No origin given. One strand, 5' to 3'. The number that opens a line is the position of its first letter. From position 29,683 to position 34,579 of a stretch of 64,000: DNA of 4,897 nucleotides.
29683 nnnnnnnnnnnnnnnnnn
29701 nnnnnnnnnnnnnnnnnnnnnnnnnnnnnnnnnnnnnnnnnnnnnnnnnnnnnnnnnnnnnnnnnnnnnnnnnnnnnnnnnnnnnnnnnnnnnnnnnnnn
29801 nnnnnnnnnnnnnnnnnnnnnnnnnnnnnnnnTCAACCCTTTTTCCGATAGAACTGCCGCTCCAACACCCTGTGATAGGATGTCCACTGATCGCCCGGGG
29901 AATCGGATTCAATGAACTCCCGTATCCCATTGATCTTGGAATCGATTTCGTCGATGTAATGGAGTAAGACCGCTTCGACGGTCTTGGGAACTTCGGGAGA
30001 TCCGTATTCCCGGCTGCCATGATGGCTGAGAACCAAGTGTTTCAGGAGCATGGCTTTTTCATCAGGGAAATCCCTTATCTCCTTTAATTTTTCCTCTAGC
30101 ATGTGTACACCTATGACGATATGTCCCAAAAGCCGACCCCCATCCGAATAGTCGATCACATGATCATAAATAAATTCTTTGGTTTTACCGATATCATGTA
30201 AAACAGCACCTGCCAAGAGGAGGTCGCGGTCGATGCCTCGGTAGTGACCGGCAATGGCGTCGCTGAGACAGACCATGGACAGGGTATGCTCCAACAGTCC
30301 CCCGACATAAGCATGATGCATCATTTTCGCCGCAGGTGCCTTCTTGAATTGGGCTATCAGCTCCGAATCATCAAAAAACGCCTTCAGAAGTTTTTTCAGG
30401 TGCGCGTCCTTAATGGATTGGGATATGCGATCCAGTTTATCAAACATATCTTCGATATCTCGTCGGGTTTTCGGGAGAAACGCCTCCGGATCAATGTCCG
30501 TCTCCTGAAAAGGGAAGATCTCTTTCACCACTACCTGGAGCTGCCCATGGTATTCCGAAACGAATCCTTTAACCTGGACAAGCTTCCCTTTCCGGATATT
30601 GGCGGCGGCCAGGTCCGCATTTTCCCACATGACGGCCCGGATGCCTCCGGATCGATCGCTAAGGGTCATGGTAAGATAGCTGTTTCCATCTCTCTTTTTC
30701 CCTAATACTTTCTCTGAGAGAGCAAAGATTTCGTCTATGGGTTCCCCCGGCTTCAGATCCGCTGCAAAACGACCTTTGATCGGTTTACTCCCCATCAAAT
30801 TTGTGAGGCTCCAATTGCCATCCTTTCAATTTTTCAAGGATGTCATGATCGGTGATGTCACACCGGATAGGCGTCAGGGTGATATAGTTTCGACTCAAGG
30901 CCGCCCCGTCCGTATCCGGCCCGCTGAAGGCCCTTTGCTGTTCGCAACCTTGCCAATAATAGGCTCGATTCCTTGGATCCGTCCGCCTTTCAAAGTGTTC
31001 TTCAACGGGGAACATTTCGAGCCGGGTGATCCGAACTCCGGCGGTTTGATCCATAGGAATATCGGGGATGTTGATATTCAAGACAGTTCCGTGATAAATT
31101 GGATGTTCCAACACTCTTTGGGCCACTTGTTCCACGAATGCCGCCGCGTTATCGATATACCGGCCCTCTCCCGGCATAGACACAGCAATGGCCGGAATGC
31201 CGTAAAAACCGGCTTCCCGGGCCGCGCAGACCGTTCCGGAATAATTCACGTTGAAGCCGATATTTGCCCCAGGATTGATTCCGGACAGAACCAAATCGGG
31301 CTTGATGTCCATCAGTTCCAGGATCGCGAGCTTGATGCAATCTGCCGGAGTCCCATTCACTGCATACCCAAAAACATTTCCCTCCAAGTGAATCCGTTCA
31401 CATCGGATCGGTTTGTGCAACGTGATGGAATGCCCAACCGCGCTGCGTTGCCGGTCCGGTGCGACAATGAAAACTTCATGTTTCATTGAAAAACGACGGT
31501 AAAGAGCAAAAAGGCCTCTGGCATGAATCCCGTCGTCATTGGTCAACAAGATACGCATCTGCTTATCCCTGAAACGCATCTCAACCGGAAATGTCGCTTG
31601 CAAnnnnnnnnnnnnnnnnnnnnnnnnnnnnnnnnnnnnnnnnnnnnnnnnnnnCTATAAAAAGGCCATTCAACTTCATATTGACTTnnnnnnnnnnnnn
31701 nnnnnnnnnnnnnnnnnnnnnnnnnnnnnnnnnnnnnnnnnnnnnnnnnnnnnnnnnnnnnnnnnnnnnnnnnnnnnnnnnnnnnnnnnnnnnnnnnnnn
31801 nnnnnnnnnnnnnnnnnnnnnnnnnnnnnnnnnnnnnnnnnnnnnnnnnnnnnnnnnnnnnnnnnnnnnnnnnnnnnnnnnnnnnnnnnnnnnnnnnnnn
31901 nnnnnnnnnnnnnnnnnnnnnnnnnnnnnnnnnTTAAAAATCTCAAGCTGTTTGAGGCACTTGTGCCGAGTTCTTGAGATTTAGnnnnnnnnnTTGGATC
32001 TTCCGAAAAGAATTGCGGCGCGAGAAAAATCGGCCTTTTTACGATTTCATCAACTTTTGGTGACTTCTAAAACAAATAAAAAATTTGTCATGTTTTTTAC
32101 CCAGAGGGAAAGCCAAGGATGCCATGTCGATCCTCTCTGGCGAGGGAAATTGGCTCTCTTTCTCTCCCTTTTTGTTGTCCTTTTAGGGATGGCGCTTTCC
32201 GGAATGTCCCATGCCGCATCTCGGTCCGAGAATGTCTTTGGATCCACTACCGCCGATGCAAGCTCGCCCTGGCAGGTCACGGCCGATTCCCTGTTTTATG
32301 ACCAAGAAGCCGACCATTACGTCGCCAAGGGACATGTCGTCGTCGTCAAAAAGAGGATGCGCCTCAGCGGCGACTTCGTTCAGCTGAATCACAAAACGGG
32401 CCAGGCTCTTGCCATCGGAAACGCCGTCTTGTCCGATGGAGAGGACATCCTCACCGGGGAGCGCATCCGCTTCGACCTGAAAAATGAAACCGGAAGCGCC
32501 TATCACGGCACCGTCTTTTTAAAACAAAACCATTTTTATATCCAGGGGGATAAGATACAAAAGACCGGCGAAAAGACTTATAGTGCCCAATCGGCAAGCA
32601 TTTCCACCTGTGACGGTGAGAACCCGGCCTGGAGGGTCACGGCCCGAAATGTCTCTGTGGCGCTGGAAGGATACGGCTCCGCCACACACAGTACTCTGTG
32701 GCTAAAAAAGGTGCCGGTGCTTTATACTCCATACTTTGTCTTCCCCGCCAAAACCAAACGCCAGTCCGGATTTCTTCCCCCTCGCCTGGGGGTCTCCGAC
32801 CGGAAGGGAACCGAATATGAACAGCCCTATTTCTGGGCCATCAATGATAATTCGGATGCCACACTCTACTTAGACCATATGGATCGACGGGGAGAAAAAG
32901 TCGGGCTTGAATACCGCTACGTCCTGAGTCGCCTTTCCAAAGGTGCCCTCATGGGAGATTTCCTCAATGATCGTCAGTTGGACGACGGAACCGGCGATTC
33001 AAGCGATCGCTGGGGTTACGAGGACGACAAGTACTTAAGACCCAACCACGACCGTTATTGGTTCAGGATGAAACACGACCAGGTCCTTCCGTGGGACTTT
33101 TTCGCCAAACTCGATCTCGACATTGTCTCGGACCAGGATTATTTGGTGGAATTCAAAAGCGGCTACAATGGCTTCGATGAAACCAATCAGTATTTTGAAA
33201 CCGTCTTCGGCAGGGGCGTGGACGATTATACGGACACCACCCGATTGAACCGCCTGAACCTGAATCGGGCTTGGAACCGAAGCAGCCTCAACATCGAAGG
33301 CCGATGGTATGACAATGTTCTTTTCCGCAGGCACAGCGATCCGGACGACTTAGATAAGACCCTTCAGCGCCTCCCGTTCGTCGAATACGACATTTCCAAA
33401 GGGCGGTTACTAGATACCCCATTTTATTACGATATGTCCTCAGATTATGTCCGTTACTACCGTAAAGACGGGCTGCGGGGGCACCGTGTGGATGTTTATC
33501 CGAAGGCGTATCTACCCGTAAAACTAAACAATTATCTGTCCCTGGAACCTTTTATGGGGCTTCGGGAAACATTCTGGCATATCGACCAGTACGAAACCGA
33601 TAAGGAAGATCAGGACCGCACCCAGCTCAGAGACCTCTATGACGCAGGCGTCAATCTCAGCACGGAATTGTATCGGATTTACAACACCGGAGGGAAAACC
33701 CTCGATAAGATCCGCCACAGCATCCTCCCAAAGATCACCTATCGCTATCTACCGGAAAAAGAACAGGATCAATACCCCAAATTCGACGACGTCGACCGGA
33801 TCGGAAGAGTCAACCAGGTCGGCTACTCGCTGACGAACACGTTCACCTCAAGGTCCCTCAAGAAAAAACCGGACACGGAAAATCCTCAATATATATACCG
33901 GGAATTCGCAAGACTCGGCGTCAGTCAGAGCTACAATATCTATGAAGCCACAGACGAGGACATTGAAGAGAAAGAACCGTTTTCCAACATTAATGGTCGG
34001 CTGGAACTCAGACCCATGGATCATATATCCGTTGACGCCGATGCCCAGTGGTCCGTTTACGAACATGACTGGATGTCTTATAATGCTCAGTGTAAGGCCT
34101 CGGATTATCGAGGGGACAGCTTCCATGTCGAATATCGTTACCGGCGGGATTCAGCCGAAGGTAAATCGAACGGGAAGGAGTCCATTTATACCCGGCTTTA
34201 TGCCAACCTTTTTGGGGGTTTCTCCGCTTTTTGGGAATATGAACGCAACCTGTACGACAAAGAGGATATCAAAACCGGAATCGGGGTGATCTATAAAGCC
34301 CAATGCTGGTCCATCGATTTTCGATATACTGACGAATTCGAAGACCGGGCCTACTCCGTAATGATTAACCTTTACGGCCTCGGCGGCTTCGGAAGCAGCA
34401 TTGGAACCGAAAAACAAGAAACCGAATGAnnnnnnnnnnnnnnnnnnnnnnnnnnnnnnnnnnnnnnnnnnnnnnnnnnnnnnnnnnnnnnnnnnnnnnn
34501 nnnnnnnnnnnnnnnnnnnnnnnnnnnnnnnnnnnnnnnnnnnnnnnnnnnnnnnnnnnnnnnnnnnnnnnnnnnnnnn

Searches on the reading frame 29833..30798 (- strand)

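Call 8: search_protein_families(library=pfam, proteins=[window:29833-30798:-])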
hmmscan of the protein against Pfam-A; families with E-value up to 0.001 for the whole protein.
window:29833-30798:- (321 aa): 4 families
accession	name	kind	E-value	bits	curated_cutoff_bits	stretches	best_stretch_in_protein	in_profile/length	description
PF01966.28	HD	-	1.9e-14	54.4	22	1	169-286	2-114/116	HD domain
PF01336.31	tRNA_anti-codon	-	1.1e-12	48.1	27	1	31-95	7-73/75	OB-fold nucleic acid binding domain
PF07514.17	TraI_2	-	2.5e-06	27.1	23.9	1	116-181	17-79/324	Putative helicase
PF13742.12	tRNA_anti_2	-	0.00044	20.9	27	1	37-94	36-94/95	OB-fold nucleic acid binding domain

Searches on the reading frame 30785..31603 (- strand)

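Call 8: search_protein_families(library=pfam, proteins=[window:30785-31603:-])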
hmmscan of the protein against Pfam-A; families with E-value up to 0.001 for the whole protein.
window:30785-31603:- (272 aa): 1 family
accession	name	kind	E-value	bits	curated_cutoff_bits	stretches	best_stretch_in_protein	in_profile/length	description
PF01975.23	SurE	-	3.8e-62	209.9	22.1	1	18-196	1-183/189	Survival protein SurE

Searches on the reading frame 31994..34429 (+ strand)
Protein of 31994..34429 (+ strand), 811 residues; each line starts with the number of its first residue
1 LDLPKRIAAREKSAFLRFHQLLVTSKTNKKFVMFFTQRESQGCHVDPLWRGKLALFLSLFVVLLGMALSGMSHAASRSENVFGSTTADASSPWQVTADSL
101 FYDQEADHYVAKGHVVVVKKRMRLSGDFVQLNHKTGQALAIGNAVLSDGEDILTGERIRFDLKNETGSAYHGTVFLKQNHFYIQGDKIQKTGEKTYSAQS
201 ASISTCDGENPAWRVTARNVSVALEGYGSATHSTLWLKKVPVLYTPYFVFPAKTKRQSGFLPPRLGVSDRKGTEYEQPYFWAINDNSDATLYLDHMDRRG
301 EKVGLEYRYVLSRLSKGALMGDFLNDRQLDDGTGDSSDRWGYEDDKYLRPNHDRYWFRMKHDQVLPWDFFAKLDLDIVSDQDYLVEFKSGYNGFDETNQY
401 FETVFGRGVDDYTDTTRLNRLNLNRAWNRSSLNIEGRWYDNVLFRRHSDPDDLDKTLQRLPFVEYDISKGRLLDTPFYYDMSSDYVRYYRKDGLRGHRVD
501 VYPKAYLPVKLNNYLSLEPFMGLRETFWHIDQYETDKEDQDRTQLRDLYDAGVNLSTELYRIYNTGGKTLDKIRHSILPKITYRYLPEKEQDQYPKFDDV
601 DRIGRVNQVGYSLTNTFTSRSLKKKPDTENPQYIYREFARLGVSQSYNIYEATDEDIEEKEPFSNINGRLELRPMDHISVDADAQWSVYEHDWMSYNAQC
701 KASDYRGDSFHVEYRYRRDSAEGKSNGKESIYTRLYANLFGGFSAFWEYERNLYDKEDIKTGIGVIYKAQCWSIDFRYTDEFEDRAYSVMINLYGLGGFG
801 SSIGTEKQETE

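Call 8: search_protein_families(library=pfam, proteins=[window:31994-34429:+])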
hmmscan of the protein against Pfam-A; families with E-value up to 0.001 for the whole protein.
window:31994-34429:+ (811 aa): 3 families
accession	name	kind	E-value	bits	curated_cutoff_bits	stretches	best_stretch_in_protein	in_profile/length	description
PF04453.20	LptD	-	4.1e-40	138.7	22.4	1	352-729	1-367/384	LPS transport system D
PF19838.5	LptD_2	-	2.2e-22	79.8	22.5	2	508-689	268-464/464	LptD protein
PF03968.19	LptD_N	-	2.2e-07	31.5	20.4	0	94-136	1-43/113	LptA/(LptD N-terminal domain) LPS transport protein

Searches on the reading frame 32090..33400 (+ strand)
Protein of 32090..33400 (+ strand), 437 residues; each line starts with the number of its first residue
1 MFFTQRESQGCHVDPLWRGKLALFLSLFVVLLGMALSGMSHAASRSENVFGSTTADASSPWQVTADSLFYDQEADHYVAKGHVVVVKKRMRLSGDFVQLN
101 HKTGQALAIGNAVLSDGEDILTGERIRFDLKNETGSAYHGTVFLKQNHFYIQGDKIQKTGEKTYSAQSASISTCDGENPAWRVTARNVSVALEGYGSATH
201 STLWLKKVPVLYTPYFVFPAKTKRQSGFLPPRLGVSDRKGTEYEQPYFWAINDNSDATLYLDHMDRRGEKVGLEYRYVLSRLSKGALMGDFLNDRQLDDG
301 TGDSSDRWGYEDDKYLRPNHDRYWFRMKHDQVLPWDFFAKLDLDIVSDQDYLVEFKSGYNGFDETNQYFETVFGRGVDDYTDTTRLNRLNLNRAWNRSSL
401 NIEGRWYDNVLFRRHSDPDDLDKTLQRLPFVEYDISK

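Call 39: find_homologous_proteins(query=window:32090-33400:+, max_evalue=1e-20)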
Query window:32090-33400:+ (437 aa): 941 proteins with E <= 1e-20 among 5522 candidates; the best 120 are listed.
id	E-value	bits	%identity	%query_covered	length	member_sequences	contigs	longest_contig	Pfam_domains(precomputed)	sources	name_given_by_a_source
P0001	1.9e-224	763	78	96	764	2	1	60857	PF04453.21,PF03968.20,PF19838.6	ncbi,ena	-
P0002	4.3e-186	637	70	86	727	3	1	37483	PF04453.21,PF03968.20,PF19838.6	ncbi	ncbi:MAG: LPS assembly protein LptD [Pseudomonadota bacterium]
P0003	2.9e-161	555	57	95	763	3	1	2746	PF04453.21,PF03968.20,PF19838.6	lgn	-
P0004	1.0e-159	550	58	94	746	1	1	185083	PF04453.21,PF03968.20,PF19838.6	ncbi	ncbi:MAG: LPS assembly protein LptD [Thermodesulfobacteriota bacterium]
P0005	1.2e-158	547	56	94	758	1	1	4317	PF04453.21,PF03968.20,PF19838.6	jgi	jgi:LPS-assembly protein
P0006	2.5e-157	542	55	99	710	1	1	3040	PF04453.21,PF03968.20,PF19838.6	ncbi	ncbi:MAG: LPS assembly protein LptD, partial [Desulfobacterales bacterium]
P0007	3.3e-157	542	56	94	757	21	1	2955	PF04453.21,PF03968.20,PF19838.6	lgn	-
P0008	1.5e-156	540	60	87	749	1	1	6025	PF04453.21,PF03968.20,PF19838.6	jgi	jgi:LPS-assembly protein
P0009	1.9e-156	539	57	95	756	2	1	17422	PF04453.21,PF03968.20,PF19838.6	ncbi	-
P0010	2.3e-156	539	60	87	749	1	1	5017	PF04453.21,PF03968.20,PF19838.6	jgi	jgi:LPS-assembly protein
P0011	2.4e-156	539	60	87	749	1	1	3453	PF04453.21,PF03968.20,PF19838.6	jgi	jgi:LPS-assembly protein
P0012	6.8e-155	534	56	94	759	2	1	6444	PF04453.21,PF03968.20,PF19838.6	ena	-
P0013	8.2e-154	531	58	87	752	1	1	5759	PF04453.21,PF03968.20,PF19838.6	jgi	-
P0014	1.4e-153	530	55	96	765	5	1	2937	PF04453.21,PF03968.20,PF19838.6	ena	-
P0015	2.2e-152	526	56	95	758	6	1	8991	PF04453.21,PF03968.20,PF19838.6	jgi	jgi:LPS-assembly protein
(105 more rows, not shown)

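Call 41: find_encoding_contigs(protein=P0001, flank=10000, max_places=3)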
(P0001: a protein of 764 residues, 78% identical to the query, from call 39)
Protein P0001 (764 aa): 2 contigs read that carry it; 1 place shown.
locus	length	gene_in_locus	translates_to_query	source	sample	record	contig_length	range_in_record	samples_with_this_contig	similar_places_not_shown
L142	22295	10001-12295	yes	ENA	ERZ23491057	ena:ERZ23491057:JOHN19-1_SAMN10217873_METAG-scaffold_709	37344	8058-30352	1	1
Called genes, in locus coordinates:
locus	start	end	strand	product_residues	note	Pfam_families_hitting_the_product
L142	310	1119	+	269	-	PF02110:HK, PF01256:Carb_kinase, PF08543:Phos_pyr_kin (weak)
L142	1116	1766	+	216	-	PF02581:TMP-TENI, PF03060:NMO (weak)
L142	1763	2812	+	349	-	PF00586:AIRS, PF02769:AIRS_C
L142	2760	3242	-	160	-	PF01035:DNA_binding_1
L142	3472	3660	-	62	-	PF12838:Fer4_7 (weak), PF12797:Fer4_2 (weak), PF13237:Fer4_10, PF00037:Fer4, PF12837:Fer4_6, PF14697:Fer4_21, PF12838:Fer4_7, PF13187:Fer4_9, +8 more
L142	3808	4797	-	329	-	-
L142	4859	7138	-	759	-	PF00291:PALP, PF01406:tRNA-synt_1e, PF09334:tRNA-synt_1g (weak), PF09190:DALR_2, PF23493:CysS_C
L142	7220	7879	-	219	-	PF02223:Thymidylate_kin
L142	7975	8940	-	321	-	PF01336:tRNA_anti-codon, PF01966:HD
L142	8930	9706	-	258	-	PF01975:SurE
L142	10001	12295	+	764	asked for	PF03968:LptD_N (faint), PF19838:LptD_2, PF04453:LptD, PF19838:LptD_2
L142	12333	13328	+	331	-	PF00288:GHMP_kinases_N, PF08544:GHMP_kinases_C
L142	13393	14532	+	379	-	PF01073:3Beta_HSD, PF01370:Epimerase, PF02719:Polysacc_synt_2 (faint), PF05368:NmrA (weak), PF16363:GDP_Man_Dehyd, PF07993:NAD_binding_4, PF01370:Epimerase, PF16363:GDP_Man_Dehyd, +1 more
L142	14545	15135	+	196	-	PF13580:SIS_2, PF01380:SIS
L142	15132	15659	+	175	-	PF02357:NusG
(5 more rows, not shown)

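Call 42: find_encoding_contigs(protein=P0002, flank=10000, max_places=3)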
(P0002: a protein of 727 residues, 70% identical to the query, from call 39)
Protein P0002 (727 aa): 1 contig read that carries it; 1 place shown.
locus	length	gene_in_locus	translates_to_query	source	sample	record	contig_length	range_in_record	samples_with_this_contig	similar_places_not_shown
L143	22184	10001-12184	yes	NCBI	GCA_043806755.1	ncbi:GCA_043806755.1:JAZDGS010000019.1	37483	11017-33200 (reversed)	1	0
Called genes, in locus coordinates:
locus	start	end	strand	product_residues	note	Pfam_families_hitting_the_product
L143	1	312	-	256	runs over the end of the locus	PF01553:Acyltransferase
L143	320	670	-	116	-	-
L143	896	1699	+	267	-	PF02110:HK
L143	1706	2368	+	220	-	PF02581:TMP-TENI, PF03060:NMO (weak)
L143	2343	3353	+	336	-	PF00586:AIRS, PF02769:AIRS_C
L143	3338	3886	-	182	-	PF01035:DNA_binding_1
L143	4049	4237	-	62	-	PF25160:LdpA_Fe-S-bd (weak), PF12797:Fer4_2 (weak), PF12837:Fer4_6, PF13237:Fer4_10, PF00037:Fer4, PF14697:Fer4_21, PF12838:Fer4_7, PF13187:Fer4_9, +5 more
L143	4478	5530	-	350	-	-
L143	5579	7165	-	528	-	PF00291:PALP, PF01406:tRNA-synt_1e, PF09190:DALR_2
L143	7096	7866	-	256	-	PF00291:PALP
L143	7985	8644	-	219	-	PF02223:Thymidylate_kin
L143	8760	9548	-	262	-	PF01975:SurE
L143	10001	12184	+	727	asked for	PF03968:LptD_N (faint), PF19838:LptD_2 (weak), PF04453:LptD, PF19838:LptD_2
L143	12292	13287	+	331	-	PF00288:GHMP_kinases_N, PF08544:GHMP_kinases_C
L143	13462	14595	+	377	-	PF01073:3Beta_HSD, PF01370:Epimerase, PF02719:Polysacc_synt_2 (weak), PF07993:NAD_binding_4, PF13460:NAD_binding_10 (faint), PF16363:GDP_Man_Dehyd, PF01370:Epimerase, PF16363:GDP_Man_Dehyd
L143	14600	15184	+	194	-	PF13580:SIS_2, PF01380:SIS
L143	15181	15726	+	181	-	PF02357:NusG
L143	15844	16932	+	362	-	PF13177:DNA_pol3_delta2, PF09115:DNApol3-delta_C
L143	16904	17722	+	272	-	PF04468:PSP1, PF28472:PSP1_3rd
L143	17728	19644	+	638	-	PF00133:tRNA-synt_1, PF01406:tRNA-synt_1e (weak), PF09334:tRNA-synt_1g, PF00133:tRNA-synt_1 (weak), PF19303:Anticodon_3, PF08264:Anticodon_1, PF01588:tRNA_bind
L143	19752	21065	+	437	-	PF00905:Transpeptidase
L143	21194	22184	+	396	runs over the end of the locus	PF00155:Aminotran_1_2, PF01041:DegT_DnrJ_EryC1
